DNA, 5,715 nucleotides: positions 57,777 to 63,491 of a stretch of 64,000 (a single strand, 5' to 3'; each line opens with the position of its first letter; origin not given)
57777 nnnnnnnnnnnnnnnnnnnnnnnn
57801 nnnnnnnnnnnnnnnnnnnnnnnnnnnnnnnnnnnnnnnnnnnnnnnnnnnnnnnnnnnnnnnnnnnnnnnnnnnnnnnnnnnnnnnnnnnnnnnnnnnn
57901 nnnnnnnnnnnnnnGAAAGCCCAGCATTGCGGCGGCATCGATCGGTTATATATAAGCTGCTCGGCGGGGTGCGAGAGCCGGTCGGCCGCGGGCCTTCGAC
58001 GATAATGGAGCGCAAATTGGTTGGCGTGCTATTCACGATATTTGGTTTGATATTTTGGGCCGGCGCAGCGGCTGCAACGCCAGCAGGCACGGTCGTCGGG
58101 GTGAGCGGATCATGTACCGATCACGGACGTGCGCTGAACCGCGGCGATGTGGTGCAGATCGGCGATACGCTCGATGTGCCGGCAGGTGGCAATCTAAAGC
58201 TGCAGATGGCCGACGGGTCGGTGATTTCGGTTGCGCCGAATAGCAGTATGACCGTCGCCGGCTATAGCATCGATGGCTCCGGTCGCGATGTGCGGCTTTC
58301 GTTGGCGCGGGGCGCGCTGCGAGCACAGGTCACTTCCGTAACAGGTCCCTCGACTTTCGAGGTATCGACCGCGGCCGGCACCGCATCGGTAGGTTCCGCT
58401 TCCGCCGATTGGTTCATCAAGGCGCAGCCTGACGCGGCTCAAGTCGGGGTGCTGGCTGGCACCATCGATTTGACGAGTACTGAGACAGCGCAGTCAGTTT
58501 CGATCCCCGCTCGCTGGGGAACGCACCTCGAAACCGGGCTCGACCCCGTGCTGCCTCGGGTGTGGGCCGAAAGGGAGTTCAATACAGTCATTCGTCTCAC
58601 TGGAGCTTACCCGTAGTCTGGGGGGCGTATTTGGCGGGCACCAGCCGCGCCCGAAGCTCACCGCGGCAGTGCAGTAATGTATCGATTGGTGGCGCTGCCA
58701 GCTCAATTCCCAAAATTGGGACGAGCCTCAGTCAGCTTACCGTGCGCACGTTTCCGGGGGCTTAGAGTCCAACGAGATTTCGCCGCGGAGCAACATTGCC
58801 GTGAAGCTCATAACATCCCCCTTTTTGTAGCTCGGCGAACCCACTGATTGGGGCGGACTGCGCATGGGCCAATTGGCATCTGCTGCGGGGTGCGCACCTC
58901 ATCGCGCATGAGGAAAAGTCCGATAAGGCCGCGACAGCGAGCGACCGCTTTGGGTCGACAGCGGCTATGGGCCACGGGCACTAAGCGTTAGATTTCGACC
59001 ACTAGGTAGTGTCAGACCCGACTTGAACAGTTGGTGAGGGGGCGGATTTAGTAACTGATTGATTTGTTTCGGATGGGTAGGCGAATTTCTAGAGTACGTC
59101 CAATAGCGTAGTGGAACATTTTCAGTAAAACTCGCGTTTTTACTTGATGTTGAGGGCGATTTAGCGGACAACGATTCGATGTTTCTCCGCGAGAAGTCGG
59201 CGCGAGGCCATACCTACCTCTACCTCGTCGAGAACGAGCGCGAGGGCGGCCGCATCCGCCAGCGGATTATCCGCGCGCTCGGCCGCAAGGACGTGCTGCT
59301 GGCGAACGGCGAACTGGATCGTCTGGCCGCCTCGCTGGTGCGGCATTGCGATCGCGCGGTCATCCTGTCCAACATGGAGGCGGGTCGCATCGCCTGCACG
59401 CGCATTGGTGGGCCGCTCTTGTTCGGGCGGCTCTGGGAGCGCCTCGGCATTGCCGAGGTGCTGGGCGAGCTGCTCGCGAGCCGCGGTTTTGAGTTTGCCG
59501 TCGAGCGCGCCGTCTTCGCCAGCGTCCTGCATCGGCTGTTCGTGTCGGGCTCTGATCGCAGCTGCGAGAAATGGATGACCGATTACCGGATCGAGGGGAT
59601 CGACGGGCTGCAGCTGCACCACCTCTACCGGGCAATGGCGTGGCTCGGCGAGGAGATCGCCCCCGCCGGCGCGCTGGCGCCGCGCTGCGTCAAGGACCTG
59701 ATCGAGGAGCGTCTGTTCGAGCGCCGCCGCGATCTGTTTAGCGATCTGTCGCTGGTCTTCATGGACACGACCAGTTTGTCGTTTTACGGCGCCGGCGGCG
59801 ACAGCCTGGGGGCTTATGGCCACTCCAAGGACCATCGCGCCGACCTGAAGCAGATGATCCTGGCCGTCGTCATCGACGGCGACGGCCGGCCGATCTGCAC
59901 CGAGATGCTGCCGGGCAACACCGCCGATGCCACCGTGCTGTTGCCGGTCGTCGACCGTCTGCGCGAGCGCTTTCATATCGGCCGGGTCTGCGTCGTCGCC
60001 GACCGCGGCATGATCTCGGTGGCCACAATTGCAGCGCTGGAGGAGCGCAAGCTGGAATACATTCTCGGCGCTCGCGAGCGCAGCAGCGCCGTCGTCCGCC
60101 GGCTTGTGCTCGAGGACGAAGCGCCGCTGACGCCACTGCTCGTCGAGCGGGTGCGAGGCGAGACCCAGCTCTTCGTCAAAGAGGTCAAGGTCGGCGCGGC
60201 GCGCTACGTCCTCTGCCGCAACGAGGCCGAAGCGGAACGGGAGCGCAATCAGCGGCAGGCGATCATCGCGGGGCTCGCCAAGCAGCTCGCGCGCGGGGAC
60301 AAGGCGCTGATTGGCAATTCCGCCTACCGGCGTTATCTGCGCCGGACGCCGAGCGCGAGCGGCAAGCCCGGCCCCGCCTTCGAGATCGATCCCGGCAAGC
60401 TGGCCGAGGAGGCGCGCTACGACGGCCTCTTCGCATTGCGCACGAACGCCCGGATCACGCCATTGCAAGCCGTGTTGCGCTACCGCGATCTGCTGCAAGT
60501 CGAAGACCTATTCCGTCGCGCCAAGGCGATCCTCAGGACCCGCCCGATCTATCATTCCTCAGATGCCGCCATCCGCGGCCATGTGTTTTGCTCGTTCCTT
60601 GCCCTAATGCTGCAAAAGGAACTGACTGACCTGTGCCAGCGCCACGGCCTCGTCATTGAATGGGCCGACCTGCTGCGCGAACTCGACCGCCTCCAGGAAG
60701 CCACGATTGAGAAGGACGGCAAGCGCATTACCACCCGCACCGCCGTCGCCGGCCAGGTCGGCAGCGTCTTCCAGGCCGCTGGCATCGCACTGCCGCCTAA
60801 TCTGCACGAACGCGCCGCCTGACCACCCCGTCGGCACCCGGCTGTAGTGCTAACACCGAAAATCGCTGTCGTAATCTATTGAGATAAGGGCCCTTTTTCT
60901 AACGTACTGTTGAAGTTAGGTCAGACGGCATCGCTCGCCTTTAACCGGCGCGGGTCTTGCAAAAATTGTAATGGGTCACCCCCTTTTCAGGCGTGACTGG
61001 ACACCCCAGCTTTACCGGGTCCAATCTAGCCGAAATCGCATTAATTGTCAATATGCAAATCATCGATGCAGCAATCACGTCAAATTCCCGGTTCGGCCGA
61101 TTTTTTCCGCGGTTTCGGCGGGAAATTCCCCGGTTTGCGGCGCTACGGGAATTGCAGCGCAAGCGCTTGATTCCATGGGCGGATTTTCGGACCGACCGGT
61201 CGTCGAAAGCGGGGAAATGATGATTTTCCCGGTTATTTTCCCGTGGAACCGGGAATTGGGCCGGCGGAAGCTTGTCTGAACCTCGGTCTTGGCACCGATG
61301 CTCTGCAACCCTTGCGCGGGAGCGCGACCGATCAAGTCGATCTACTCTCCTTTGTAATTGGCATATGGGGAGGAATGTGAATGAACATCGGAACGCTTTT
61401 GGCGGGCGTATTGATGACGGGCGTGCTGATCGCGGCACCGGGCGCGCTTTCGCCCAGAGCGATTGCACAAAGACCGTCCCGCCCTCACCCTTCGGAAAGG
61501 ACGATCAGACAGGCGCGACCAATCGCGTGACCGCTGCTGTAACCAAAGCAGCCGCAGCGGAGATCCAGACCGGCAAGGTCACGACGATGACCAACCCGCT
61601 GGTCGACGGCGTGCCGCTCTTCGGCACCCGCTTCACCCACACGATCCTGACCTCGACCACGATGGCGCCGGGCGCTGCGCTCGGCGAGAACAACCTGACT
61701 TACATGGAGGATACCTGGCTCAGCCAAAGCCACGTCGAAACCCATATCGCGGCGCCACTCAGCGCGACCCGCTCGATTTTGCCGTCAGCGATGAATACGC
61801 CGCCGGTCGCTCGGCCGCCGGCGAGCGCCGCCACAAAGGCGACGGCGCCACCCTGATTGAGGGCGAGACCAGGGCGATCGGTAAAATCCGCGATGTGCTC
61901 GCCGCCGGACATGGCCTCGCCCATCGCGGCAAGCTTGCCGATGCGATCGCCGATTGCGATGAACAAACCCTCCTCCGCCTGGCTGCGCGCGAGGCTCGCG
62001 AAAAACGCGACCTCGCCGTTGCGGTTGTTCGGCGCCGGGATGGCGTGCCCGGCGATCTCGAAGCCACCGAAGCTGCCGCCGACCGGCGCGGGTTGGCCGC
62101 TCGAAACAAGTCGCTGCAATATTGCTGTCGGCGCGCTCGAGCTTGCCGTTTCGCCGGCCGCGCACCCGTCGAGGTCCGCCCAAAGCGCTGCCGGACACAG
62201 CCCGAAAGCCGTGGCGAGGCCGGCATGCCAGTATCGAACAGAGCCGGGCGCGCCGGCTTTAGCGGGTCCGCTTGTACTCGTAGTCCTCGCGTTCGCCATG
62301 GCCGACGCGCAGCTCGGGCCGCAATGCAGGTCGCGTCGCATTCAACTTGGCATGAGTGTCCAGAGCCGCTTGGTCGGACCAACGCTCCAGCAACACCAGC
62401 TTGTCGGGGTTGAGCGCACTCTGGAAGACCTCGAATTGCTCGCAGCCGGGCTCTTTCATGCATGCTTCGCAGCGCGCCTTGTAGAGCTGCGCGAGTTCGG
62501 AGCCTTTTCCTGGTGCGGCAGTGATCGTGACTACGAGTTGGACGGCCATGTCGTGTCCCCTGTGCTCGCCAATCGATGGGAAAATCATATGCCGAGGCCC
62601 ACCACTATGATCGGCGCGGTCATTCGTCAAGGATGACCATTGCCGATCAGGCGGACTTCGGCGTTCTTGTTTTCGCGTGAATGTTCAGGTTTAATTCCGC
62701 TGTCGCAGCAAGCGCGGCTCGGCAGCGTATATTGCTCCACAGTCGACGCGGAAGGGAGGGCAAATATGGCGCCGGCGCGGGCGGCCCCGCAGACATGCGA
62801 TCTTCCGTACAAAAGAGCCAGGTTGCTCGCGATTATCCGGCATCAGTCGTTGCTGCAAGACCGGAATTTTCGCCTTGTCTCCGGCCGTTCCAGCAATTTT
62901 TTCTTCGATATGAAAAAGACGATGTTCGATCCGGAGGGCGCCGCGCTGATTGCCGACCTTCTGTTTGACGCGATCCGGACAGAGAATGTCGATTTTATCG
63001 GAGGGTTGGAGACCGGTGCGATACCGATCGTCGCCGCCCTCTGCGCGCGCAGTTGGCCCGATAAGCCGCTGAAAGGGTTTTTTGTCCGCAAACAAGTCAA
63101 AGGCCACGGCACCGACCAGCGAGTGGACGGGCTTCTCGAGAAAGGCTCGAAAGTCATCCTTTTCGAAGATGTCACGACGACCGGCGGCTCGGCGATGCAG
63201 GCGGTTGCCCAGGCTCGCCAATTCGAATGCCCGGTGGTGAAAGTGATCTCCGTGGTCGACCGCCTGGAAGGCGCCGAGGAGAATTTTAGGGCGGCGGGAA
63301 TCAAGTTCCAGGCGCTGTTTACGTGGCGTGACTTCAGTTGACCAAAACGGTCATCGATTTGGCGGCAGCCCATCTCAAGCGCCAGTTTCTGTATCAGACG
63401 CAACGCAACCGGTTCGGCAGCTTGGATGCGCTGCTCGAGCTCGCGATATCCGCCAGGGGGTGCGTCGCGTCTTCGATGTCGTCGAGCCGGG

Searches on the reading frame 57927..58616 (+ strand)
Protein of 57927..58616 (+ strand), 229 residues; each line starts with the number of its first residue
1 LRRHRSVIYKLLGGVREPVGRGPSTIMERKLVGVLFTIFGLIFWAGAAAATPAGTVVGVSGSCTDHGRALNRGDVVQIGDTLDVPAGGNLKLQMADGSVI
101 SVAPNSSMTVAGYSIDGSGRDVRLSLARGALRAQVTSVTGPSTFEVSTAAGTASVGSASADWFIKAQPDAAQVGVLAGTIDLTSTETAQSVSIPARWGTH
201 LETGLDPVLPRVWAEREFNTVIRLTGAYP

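Call 3: search_protein_families(library=pfam, proteins=[window:57927-58616:+], max_evalue=0.01)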
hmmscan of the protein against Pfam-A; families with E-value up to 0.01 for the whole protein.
window:57927-58616:+ (229 aa): 2 families
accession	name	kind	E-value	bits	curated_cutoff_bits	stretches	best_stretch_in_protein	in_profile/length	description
PF04773.18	FecR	-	6.5e-12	46.2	24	1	80-180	1-96/97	FecR protein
PF24335.1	DUF7503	-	0.00052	20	27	1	30-58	13-41/42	Family of unknown function (DUF7503)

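Call 4: search_protein_families(library=padloc, proteins=[window:57927-58616:+], max_evalue=0.01)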
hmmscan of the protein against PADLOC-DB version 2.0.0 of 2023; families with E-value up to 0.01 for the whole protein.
window:57927-58616:+ (229 aa): 0 families

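Call 42: search_protein_families(library=ncbifam, proteins=[window:57927-58616:+], max_evalue=0.01)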
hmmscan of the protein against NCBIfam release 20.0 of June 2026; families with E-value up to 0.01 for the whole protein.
window:57927-58616:+ (229 aa): 3 families
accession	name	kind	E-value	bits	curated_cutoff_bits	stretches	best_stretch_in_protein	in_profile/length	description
NF033165.1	lipo_LipL45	exception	5.1e-09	35.6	350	1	73-182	64-173/391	lipoprotein LipL45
NF047849.1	Lsa33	exception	7.4e-07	28.6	420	1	80-188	61-170/310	surface adhesin Lsa33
NF033682.1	retention_LapA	subfamily_domain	0.00016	21.9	50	1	65-113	20-68/145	retention module-containing protein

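Call 63: find_related_loci(query=A7, collection=metagenome_contigs, flank=6000)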
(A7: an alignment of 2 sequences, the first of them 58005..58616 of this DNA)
Query A7 (203 aa) in metagenome_contigs; peptide patterns used: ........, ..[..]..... (x = any residue, [..] = any of these).
600 stretches matched a pattern (row limit reached: there are more); 45 encode a relative of the query (tblastn E <= 1e-3); 45 distinct loci.
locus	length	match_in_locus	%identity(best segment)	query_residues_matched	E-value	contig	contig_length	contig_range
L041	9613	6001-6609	99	1-203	3e-130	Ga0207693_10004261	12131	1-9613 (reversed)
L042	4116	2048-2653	99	1-203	1e-130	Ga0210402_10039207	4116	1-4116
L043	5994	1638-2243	99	1-203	8e-129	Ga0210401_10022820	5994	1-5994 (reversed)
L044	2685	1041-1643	81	1-201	5e-104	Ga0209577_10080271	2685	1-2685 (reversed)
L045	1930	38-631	79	2-200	8e-106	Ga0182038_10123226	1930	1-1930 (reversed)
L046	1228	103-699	79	2-200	1e-108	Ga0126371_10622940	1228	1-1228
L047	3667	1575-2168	79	2-200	1e-101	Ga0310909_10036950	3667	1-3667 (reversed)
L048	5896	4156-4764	76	1-203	1e-99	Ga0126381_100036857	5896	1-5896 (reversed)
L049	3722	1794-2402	76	1-203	2e-100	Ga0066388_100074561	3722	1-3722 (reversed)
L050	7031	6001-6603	84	1-201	6e-99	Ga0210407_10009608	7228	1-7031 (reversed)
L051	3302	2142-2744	84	1-201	3e-100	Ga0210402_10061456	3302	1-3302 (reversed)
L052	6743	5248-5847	76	1-200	5e-98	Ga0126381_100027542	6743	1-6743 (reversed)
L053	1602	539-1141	81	1-201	1e-102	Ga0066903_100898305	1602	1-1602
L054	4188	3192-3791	78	1-200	1e-96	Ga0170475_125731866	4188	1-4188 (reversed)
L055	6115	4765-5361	76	1-199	2e-95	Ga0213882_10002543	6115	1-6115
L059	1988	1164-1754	76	3-199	6e-99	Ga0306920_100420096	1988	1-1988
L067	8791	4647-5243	77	1-199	6e-91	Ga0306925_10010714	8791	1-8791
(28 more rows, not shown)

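Call 68: search_protein_families(library=pfam, proteins=[L067:2145-4577:+, L052:918-1424:+, L052:1429-3381:+, L048:2905-3870:+, L055:290-2824:+, L054:2-1246:+, L052:5831-6433:-, L059:2-1066:+], max_evalue=0.01)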
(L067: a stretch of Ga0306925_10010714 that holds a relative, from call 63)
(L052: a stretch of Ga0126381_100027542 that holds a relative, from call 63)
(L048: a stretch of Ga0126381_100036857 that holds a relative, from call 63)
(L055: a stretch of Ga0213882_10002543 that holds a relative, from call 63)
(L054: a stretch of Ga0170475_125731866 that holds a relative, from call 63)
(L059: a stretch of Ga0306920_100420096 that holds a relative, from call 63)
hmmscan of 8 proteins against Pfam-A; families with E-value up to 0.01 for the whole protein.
L067:2145-4577:+ (810 aa): 15 families
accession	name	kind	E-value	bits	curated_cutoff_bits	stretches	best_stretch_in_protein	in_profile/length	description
PF13374.12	TPR_10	-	7.6e-12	45.3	27.5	0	434-470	1-37/42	Tetratricopeptide repeat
PF17363.7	DUF5388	-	5.4e-11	43.2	26.1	0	537-574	18-55/64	Family of unknown function (DUF5388)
PF07719.23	TPR_2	-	6.4e-10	38.8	27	0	397-424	3-30/34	Tetratricopeptide repeat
PF13181.12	TPR_8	-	2.5e-07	30.7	25.7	0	454-470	13-29/34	Tetratricopeptide repeat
PF13271.11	DUF4062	-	9.5e-06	26.2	24.7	1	17-82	2-67/82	Domain of unknown function (DUF4062)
PF12110.13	Nup96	-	1.7e-05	24.5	25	0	408-438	115-145/295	Nuclear protein 96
PF10602.15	RPN7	-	2.7e-05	24.4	29.6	0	503-578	10-78/174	26S proteasome subunit RPN7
PF13432.12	TPR_16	-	0.00011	23.1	32.7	1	401-471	3-60/65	Tetratricopeptide repeat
PF25045.1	vWA_Ro60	-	0.00013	22.3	27.7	0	547-613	56-124/165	Ro60 vWA domain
PF13414.12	TPR_11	-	0.00013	22.1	26.8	0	405-423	4-22/42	TPR repeat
PF02609.21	Exonuc_VII_S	-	0.00029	21.2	24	0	499-533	16-50/52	Exonuclease VII small subunit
PF14934.11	TMEM254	-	0.0016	19.2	23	0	554-585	54-85/91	Transmembrane protein 254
PF13424.12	TPR_12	-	0.0027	18.3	30.1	0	397-466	5-76/77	Tetratricopeptide repeat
PF14067.11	LssY_C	-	0.0059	16.7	25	0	516-573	11-68/188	LssY C-terminus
PF08468.16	MTS_N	-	0.0099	16.3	27.3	0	619-654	88-123/158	Methyltransferase small domain N-terminal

L052:918-1424:+ (168 aa): 0 families

L052:1429-3381:+ (650 aa): 8 families
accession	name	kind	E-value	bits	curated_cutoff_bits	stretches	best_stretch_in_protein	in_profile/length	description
PF13374.12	TPR_10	-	1.5e-11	44.3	27.5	1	249-285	1-37/42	Tetratricopeptide repeat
PF17363.7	DUF5388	-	3e-09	37.6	26.1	0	253-297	14-57/64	Family of unknown function (DUF5388)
PF14934.11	TMEM254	-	2.6e-06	28.1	23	0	463-493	54-84/91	Transmembrane protein 254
PF13181.12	TPR_8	-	7.7e-05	23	25.7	0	554-567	16-29/34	Tetratricopeptide repeat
PF09986.15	DUF2225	-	0.00021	21.5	21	0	317-388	90-162/214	Uncharacterized protein conserved in bacteria (DUF2225)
PF00515.34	TPR_1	-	0.00088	19.4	27.8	0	488-502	4-18/34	Tetratricopeptide repeat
PF12001.13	DUF3496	-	0.0052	17.6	23.3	0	33-93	42-102/109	Domain of unknown function (DUF3496)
PF14067.11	LssY_C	-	0.0083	16.2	25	0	476-529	15-68/188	LssY C-terminus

L048:2905-3870:+ (321 aa): 0 families

L055:290-2824:+ (844 aa): 11 families
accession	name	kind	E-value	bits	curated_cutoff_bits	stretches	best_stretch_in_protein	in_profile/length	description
PF13374.12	TPR_10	-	3e-17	62.4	27.5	2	712-749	1-38/42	Tetratricopeptide repeat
PF17363.7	DUF5388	-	3e-12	47.2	26.1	0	580-618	18-56/64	Family of unknown function (DUF5388)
PF13424.12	TPR_12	-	6.6e-08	33.1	30.1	1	674-745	4-77/77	Tetratricopeptide repeat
PF14934.11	TMEM254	-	3.1e-05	24.6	23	0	639-674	49-84/91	Transmembrane protein 254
PF09986.15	DUF2225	-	9.1e-05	22.7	21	0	686-756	90-161/214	Uncharacterized protein conserved in bacteria (DUF2225)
PF10602.15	RPN7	-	9.7e-05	22.6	29.6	0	668-741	31-104/174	26S proteasome subunit RPN7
PF13181.12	TPR_8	-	0.00014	22.2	25.7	0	734-748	15-29/34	Tetratricopeptide repeat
PF07719.23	TPR_2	-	0.00024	21.5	27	0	487-514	3-30/34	Tetratricopeptide repeat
PF25045.1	vWA_Ro60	-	0.00033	21.1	27.7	0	592-656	58-124/165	Ro60 vWA domain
PF13271.11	DUF4062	-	0.00088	19.9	24.7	1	59-124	1-66/82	Domain of unknown function (DUF4062)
PF14067.11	LssY_C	-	0.0039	17.3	25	0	661-710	19-68/188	LssY C-terminus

L054:2-1246:+ (414 aa): 14 families
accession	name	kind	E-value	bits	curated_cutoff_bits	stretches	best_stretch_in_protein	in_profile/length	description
PF13374.12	TPR_10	-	3e-13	49.8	27.5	0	143-179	1-37/42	Tetratricopeptide repeat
PF17363.7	DUF5388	-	8.4e-12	45.8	26.1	0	290-331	15-56/64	Family of unknown function (DUF5388)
PF14934.11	TMEM254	-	3.2e-07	31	23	0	306-340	50-84/91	Transmembrane protein 254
PF12688.13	TPR_5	-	7.7e-07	29.8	24.2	0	257-314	13-67/119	Tetratrico peptide repeat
PF13424.12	TPR_12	-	3.6e-06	27.5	30.1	0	146-221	5-75/77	Tetratricopeptide repeat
PF13181.12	TPR_8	-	3.9e-06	27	25.7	0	290-313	6-29/34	Tetratricopeptide repeat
PF09986.15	DUF2225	-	7.7e-06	26.2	21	0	258-333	90-166/214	Uncharacterized protein conserved in bacteria (DUF2225)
PF12110.13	Nup96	-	1.1e-05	25.1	25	0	149-193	103-144/295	Nuclear protein 96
PF10602.15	RPN7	-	5.9e-05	23.3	29.6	0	258-313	9-64/174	26S proteasome subunit RPN7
PF02609.21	Exonuc_VII_S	-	8.6e-05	22.9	24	0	302-320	16-34/52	Exonuclease VII small subunit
PF07719.23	TPR_2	-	0.0013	19.1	27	0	153-181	3-31/34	Tetratricopeptide repeat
PF25541.1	TBCA_PH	-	0.0033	17.6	27.8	0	278-336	65-125/139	PH domain-containing proteins, TBCA domain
PF16767.10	KinB_sensor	-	0.0035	18.2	27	0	337-373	22-58/122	Sensor domain of alginate biosynthesis sensor protein KinB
PF14067.11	LssY_C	-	0.0071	16.4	25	0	124-187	4-67/188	LssY C-terminus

L052:5831-6433:- (200 aa): 1 family
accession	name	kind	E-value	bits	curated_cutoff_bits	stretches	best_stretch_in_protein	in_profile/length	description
PF06411.16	HdeA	-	0.0021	18.8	22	1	96-141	24-70/91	HdeA/HdeB family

L059:2-1066:+ (355 aa): 16 families
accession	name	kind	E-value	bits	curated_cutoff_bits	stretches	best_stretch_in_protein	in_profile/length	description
PF13374.12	TPR_10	-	1.1e-15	57.4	27.5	2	242-279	1-38/42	Tetratricopeptide repeat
PF17363.7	DUF5388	-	1.2e-09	38.9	26.1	0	157-195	18-56/64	Family of unknown function (DUF5388)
PF13424.12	TPR_12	-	1.6e-09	38.3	30.1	1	197-275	4-77/77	Tetratricopeptide repeat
PF13181.12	TPR_8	-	4.4e-07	30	25.7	0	10-36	3-29/34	Tetratricopeptide repeat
PF07719.23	TPR_2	-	2.2e-06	27.8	27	0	17-44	3-30/34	Tetratricopeptide repeat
PF00515.34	TPR_1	-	0.00012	22.2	27.8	0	265-278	16-29/34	Tetratricopeptide repeat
PF10602.15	RPN7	-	0.00017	21.7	29.6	0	217-271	10-64/174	26S proteasome subunit RPN7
PF16767.10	KinB_sensor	-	0.00053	20.9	27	0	154-189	22-57/122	Sensor domain of alginate biosynthesis sensor protein KinB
PF09986.15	DUF2225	-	0.00079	19.6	21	0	216-287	90-162/214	Uncharacterized protein conserved in bacteria (DUF2225)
PF13428.12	TPR_14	-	0.0013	19.7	23.5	0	248-274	6-32/44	Tetratricopeptide repeat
PF14934.11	TMEM254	-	0.0013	19.4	23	0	221-251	54-84/91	Transmembrane protein 254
PF19628.4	DUF6132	-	0.0014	18.7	23.2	0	295-315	17-37/60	Family of unknown function (DUF6132)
PF25567.1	TPR_SYO1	-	0.0024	17.9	27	0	25-67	91-133/259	SYO1-like, TPR repeats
PF25541.1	TBCA_PH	-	0.004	17.3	27.8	0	207-247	85-125/139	PH domain-containing proteins, TBCA domain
PF25058.1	ARM_TT21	-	0.005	17.2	27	0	211-307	22-121/155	Tetratricopeptide repeat protein 21 ARM repeat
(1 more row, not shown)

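Call 70: search_solved_structures(query=L048:2905-3870:+, max_evalue=1)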
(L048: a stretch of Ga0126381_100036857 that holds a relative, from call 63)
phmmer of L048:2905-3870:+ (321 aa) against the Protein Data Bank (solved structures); distinct sequences matched with E-value up to 1: 0.

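Call 71: search_solved_structures(query=window:57927-58616:+, max_evalue=1)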
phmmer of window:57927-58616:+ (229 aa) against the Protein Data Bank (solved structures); distinct sequences matched with E-value up to 1: 3.
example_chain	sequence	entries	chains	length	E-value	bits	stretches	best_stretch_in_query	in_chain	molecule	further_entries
9s9b_m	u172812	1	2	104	0.16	14.8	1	45-103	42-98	Minor structural protein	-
6m58_H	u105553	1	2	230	0.32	13.8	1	62-165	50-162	Heavy chain of the SL335 antibody fab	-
7ai2_A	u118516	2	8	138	0.73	12.7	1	42-118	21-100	Mce-family protein Mce4A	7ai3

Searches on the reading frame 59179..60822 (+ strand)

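Call 31: search_protein_families(library=pfam, proteins=[window:59179-60822:+], max_evalue=0.001)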
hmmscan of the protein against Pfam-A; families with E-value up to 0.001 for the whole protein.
window:59179-60822:+ (547 aa): 1 family
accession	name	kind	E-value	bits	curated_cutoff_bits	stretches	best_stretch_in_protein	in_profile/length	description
PF01609.27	DDE_Tnp_1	-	7.1e-13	49.2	23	1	190-478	4-200/200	Transposase DDE domain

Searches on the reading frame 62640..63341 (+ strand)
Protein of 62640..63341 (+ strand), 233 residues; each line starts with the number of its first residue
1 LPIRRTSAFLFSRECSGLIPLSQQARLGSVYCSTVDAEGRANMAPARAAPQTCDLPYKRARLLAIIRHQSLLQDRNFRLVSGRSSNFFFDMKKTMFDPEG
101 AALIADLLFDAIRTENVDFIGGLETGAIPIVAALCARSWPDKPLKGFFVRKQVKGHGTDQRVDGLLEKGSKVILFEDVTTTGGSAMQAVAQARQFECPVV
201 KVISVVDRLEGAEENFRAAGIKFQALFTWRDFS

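Call 31: search_protein_families(library=pfam, proteins=[window:62640-63341:+], max_evalue=0.001)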
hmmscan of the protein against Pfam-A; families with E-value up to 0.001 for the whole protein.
window:62640-63341:+ (233 aa): 1 family
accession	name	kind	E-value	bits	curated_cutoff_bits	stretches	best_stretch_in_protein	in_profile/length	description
PF00156.33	Pribosyltran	-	1.5e-07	31.3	26.3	1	98-214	9-132/158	Phosphoribosyl transferase domain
